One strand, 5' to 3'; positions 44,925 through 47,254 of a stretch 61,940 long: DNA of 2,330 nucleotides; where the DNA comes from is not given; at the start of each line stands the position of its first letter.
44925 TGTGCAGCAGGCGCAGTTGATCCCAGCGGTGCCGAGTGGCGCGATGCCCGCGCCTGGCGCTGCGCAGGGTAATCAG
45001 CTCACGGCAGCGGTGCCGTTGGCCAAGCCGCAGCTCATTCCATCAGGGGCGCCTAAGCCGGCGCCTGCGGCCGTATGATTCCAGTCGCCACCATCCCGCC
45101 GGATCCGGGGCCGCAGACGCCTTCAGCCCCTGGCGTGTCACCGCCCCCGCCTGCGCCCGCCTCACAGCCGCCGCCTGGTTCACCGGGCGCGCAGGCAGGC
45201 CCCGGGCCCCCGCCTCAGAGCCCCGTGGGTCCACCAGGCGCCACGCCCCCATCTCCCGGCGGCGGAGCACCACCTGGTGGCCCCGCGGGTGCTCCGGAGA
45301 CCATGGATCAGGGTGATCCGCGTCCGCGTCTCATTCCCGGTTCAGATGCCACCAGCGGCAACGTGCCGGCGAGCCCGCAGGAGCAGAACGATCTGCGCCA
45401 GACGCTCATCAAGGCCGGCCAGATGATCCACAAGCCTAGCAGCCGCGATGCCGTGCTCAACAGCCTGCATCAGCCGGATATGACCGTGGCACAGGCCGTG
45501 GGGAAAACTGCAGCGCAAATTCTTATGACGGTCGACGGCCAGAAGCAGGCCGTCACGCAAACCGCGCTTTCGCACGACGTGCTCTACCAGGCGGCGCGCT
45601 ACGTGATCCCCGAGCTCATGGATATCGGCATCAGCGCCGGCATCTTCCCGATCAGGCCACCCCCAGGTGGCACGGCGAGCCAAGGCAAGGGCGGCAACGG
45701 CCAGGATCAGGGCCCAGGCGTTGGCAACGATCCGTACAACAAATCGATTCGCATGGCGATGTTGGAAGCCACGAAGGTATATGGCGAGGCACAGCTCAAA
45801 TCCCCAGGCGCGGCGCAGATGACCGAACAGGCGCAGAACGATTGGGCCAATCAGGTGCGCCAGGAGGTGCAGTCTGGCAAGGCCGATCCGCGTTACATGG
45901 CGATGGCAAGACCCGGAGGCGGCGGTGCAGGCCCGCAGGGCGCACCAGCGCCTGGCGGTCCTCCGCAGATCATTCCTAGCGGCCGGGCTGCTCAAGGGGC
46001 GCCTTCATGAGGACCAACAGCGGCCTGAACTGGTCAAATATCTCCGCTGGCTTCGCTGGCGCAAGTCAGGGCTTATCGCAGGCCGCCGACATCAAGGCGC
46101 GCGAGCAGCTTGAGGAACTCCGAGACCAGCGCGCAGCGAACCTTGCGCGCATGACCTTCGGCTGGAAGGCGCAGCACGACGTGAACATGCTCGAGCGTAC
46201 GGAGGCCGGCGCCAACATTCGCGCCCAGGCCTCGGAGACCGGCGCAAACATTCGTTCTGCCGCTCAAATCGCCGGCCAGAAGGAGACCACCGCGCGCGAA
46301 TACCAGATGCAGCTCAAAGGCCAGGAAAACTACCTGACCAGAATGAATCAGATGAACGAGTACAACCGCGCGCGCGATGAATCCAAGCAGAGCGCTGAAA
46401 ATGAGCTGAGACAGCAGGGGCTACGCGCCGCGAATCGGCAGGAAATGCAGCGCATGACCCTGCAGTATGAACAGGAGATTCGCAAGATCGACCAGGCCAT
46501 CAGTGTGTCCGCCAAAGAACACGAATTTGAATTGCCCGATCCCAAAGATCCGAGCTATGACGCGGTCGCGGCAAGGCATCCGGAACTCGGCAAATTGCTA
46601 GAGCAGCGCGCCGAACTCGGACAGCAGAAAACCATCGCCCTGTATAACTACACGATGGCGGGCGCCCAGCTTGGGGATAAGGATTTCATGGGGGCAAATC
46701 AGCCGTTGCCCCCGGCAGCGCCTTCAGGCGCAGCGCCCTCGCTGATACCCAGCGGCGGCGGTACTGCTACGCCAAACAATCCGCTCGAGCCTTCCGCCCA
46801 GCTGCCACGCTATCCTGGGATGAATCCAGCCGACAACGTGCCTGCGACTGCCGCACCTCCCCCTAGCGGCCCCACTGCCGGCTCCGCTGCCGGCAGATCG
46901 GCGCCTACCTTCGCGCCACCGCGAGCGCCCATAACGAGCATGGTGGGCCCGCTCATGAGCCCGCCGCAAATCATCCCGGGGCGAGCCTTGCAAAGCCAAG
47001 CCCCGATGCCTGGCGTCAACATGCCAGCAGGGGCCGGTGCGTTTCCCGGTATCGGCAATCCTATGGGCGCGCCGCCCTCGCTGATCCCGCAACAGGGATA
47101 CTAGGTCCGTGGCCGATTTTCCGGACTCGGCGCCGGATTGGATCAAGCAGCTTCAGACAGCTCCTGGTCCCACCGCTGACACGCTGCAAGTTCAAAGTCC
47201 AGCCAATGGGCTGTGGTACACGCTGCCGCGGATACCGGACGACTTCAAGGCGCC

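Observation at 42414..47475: Recurrent short peptide motif [QS][LI]IP(S/G/A/Q) at the termini of consecutive internal-virion-like proteins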

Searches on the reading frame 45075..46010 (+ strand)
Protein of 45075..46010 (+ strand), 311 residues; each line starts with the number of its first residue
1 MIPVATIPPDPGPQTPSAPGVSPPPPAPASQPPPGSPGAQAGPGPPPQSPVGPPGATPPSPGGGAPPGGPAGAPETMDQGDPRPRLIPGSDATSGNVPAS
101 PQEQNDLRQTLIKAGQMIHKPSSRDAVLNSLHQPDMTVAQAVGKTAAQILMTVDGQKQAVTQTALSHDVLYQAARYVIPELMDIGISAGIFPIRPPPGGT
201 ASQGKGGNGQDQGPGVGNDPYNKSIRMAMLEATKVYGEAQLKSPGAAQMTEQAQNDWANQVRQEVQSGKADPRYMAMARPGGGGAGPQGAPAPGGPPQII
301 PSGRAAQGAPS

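Call 6: search_protein_families(library=phrogs, proteins=[window:45075-46010:+], max_evalue=0.01)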
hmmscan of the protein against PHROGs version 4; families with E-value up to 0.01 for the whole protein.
window:45075-46010:+ (311 aa): 0 families

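Call 8: search_protein_families(library=pfam, proteins=[window:45075-46010:+], max_evalue=0.01)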
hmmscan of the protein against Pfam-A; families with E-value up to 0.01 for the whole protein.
window:45075-46010:+ (311 aa): 0 families

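Call 14: search_dna_similar(query=window:45075-46007:+, collection=phages, mode=protein, max_rows=30, max_evalue=0.001)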
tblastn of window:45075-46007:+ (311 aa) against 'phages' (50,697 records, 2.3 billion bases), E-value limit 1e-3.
No match.

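Call 17: find_homologous_proteins(query=window:45075-46007:+, max_evalue=0.001)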
Query window:45075-46007:+ (311 aa): 14 proteins with E <= 0.001 among 8000 candidates.
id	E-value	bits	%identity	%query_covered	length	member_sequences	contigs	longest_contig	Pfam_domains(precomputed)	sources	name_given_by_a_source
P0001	5.2e-191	652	100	100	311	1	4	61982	-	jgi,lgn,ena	-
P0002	6.6e-87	310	68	66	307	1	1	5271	-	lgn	-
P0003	1.1e-86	309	74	64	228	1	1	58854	-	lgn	-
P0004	9.3e-82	293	73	64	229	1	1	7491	-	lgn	-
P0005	1.1e-81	293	75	58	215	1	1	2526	-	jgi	jgi:hypothetical protein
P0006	2.9e-79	285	69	63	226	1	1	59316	-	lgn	-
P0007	3.6e-79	285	64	68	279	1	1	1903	-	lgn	-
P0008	2.6e-78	282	64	71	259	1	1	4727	-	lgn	-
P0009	7.0e-75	270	60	74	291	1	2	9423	-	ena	-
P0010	8.5e-74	267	56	80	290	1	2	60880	-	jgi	-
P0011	1.3e-69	253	64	67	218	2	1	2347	-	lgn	-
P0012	2.0e-69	253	58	76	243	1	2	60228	-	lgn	-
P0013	1.6e-63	233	65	59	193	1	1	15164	-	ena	-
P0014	8.5e-57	211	63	52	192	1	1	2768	-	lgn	-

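Call 19: find_encoding_contigs(protein=P0010, flank=10000, max_places=2)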
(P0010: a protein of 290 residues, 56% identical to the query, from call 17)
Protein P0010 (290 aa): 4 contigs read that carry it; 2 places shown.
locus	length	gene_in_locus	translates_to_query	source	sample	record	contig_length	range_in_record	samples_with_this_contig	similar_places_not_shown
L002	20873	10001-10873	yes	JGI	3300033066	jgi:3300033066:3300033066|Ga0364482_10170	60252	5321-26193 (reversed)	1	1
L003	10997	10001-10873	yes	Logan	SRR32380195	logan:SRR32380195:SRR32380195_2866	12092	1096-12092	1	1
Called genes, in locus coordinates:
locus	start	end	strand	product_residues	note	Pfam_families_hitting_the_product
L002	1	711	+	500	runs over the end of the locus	PF22842:Pel9A-like_beta_helix (weak), PF13229:Beta_helix (weak)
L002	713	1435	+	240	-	-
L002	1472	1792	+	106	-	-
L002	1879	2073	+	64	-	-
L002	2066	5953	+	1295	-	PF00041:fn3 (weak), PF11721:Malectin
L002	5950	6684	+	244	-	-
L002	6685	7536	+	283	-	-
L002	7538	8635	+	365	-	-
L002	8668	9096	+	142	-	-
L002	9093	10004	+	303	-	-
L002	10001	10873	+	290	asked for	-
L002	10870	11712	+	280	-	-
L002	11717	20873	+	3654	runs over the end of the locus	PF18823:InPase, PF04851:ResIII (weak), PF13872:AAA_34, PF13871:Helicase_C_4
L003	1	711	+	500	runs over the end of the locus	PF22842:Pel9A-like_beta_helix (weak), PF13229:Beta_helix (weak)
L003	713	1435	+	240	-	-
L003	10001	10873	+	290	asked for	-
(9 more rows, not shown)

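Call 20: find_encoding_contigs(protein=P0012, flank=10000, max_places=2)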
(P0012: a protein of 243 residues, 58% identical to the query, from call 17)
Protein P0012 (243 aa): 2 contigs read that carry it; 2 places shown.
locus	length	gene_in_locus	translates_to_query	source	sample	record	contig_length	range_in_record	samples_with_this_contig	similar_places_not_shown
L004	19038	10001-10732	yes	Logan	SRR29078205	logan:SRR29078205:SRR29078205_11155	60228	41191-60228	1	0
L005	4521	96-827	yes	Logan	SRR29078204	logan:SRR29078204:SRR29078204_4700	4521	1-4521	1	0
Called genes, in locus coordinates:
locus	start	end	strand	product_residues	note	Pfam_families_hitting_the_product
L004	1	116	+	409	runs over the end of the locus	-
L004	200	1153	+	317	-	-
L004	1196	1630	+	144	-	-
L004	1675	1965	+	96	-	-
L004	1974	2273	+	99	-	-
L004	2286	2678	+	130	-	-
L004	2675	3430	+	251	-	PF24175:SU10_adaptor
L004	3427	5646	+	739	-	-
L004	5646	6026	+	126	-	-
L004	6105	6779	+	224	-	-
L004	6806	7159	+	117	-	-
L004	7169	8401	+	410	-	-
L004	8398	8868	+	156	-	-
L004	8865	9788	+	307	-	-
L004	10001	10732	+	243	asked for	-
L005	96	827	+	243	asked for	-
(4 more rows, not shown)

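Call 21: find_encoding_contigs(protein=P0003, flank=10000, max_places=2)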
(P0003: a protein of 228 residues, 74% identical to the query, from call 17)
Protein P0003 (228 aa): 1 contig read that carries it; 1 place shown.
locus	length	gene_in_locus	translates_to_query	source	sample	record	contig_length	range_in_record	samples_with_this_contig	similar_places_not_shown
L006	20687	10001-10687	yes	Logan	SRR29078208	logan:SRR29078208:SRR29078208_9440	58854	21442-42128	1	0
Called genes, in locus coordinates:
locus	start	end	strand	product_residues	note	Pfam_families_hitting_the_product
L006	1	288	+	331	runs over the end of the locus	-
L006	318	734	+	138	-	-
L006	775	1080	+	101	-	-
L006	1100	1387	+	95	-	-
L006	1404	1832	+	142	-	-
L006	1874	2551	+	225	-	PF24175:SU10_adaptor (weak)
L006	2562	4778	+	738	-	-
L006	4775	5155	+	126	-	-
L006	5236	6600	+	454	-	-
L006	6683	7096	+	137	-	-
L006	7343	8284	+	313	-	-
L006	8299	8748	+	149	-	-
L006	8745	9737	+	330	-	-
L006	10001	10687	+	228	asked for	-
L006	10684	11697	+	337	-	-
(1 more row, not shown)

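Call 22: find_encoding_contigs(protein=P0006, flank=10000, max_places=2)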
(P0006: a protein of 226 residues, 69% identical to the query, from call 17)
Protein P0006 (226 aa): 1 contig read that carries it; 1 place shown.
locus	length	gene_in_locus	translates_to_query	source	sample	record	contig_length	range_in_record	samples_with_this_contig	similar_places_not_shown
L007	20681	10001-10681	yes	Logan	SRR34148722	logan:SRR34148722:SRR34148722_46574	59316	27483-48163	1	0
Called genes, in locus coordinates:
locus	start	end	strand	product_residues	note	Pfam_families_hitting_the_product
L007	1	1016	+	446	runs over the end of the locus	-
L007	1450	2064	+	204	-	-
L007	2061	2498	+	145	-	-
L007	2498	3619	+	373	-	-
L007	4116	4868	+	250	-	-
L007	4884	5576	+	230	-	-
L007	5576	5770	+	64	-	-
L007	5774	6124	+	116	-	-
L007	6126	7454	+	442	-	-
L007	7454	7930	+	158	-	-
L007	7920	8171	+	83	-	-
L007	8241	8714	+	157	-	PF13392:HNH_3 (weak)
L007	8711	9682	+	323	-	-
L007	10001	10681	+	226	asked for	-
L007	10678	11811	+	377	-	-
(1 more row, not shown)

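Call 29: find_related_loci(query=A1, collection=viral_contigs, flank=6000)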
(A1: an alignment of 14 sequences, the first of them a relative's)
Query A1 (311 aa) in viral_contigs; peptide patterns used: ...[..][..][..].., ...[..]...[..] (x = any residue, [..] = any of these).
30 stretches matched a pattern; 1 encode a relative of the query (tblastn E <= 1e-3); 1 distinct loci.
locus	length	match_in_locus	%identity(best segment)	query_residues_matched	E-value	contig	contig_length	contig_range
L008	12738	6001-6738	56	52-301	3e-76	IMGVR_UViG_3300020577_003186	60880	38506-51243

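Call 30: find_related_loci(query=A1, collection=metagenome_contigs, flank=7000)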
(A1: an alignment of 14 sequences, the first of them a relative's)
Query A1 (311 aa) in metagenome_contigs; peptide patterns used: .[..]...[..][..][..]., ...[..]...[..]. (x = any residue, [..] = any of these).
148 stretches matched a pattern, but none encodes a relative of the query by tblastn (E <= 1e-3).

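Call 40: search_solved_structures(query=A1, max_evalue=1)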
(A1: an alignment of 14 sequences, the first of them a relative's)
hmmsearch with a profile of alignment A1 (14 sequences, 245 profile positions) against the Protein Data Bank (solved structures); distinct sequences matched with E-value up to 1: 0.

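Call 51: predict_structure(alignment_id=A1)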
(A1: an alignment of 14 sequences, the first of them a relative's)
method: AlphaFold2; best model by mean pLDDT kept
length: 311 residues; sequences in the alignment: 14
mean_pLDDT: 62.1   pTM: 0.43
mean pLDDT of the five models: 62.1, 58.0, 57.0, 55.0, 54.6
residues with pLDDT >= 90: 24; 70-90: 81; 50-70: 101; < 50: 105
segments of 3 or more residues with pLDDT < 50: 35-42, 54-57, 62-65, 67-73, 75-85, 87-94, 199-216, 277-309
pLDDT, mean of each block of 10 residues (from residue 1): 58 62 65 49 49 45 47 42 44 60 91 89 81 83 88 91 90 87 77 53 43 47 58 61 67 64 67 53 37 40 42 41
secondary structure, 60 per line:
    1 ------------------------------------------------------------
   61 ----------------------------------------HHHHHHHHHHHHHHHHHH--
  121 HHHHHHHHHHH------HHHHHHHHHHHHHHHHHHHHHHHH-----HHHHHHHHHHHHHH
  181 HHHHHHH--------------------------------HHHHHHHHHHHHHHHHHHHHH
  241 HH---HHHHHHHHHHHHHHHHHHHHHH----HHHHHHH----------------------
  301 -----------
elements in order: H101-118 H121-131 H138-161 H167-187 H220-242 H246-267 H272-278

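Call 55: fold_search(model_id=the predicted structure, library=pdb)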
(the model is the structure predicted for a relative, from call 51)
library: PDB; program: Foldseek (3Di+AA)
matches with E <= 10: 112; with E <= 0.001: 0
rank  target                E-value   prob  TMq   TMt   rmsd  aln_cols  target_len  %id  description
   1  3aun_A                1.3e+00  0.05  0.11  0.13  17.5       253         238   13  Crystal structure of the rat vitamin D receptor ligand binding domain complexed with YR335 and a synthetic peptide con (released 2012-02-15)
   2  3mk4_A                1.9e+00  0.07  0.13  0.14  18.1       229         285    9  X-Ray structure of human PEX3 in complex with a PEX19 derived peptide (released 2010-06-30)
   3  5y44_A                1.9e+00  0.03  0.11  0.14  18.3       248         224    9  A novel moderator XD4 for bile acid receptor (released 2019-02-20)
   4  3vt8_A                2.1e+00  0.04  0.11  0.14  18.5       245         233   12  Crystal structures of rat VDR-LBD with W282R mutation (released 2013-05-22)
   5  5xpm_A                2.1e+00  0.03  0.11  0.13  18.3       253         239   12  Crystal structure of VDR-LBD complexed with 22S-Butyl-25RS-(hydroxyphenyl)-25-methoxy-2-methylidene-19,26,27-trinor-1- (released 2018-06-06)
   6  1z5x_E                2.3e+00  0.04  0.12  0.15  20.5       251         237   10  hemipteran ecdysone receptor ligand-binding domain complexed with ponasterone A (released 2005-04-05)
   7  5xuq_A                2.4e+00  0.03  0.11  0.13  17.5       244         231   14  Crystal structure of VDR-LBD complexed with an antagonist, 2-methylidene-19,26,27-trinor-22-(S)-butyl-1-hydroxy-25-oxo (released 2018-06-27)
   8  3vv9_B                2.6e+00  0.07  0.16  0.17  15.7       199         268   10  Crystal structure of cyanide-insensitive alternative oxidase from Trypanosoma brucei (released 2013-03-13)
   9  3p41                  2.8e+00  0.06  0.15  0.17  19.3       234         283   15  Crystal structure of polyprenyl synthetase from pseudomonas fluorescens pf-5 complexed with magnesium and isoprenyl pyro (released 2010-10-20)
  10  8trd_A                2.8e+00  0.06  0.15  0.08  12.8       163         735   14  mGluR3 class 1 in the presence of the antagonist LY 341495 (released 2024-07-31)
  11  6h95                  2.8e+00  0.04  0.14  0.16  18.0       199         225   11  AlbA, albicidin resistance protein (released 2018-11-21)
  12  2zl9_A                2.8e+00  0.03  0.11  0.14  17.4       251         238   12  2-Substituted-16-ene-22-thia-1alpha,25-dihydroxy-26,27-dimethyl-19-norvitamin D3 analogs: Synthesis, biological evalua (released 2008-06-24)
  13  2nxx_F                2.9e+00  0.03  0.10  0.13  18.4       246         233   10  Crystal Structure of the Ligand-Binding Domains of the T.castaneum (Coleoptera) Heterodimer EcrUSP Bound to Ponasteron (released 2007-10-02)
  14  8s51_M                3.1e+00  0.04  0.10  0.11  15.8       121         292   10  RNA polymerase II core initially transcribing complex with an ordered RNA of 8 nt (released 2024-04-17)
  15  7ytj_A                3.2e+00  0.05  0.10  0.22  17.4       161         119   11  Cryo-EM structure of VTC complex (released 2023-02-22)
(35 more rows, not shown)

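Call 85: search_protein_families(library=padloc, proteins=[window:45075-46010:+], max_evalue=0.01)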
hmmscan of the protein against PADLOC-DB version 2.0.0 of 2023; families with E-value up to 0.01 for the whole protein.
window:45075-46010:+ (311 aa): 0 families

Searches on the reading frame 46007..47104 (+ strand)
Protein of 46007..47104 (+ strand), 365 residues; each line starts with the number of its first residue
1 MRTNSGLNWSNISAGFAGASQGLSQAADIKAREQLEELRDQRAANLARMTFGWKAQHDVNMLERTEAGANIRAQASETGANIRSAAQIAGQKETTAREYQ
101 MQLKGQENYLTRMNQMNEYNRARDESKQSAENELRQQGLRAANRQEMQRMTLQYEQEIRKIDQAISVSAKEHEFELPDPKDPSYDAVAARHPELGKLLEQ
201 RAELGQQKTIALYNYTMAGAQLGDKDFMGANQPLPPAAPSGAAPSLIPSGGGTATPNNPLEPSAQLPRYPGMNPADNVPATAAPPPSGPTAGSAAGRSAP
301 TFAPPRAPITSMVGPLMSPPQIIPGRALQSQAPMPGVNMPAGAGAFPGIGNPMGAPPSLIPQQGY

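Call 6: search_protein_families(library=phrogs, proteins=[window:46007-47104:+], max_evalue=0.01)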
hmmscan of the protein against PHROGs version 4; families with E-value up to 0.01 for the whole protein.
window:46007-47104:+ (365 aa): 2 families
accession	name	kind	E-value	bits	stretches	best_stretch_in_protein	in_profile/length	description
phrog_641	-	head and packaging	0.0018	19.8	1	73-180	11-95/162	terminase small subunit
phrog_16781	-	tail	0.0023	18.6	1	143-290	58-200/203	tail assembly chaperone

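Call 8: search_protein_families(library=pfam, proteins=[window:46007-47104:+], max_evalue=0.01)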
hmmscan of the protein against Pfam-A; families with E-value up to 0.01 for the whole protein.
window:46007-47104:+ (365 aa): 0 families

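Call 49: search_solved_structures(query=window:46007-47101:+, max_evalue=1)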
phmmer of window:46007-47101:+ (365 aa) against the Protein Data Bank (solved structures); distinct sequences matched with E-value up to 1: 0.

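Call 85: search_protein_families(library=padloc, proteins=[window:46007-47104:+], max_evalue=0.01)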
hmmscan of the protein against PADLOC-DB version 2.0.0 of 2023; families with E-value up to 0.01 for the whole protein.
window:46007-47104:+ (365 aa): 0 families
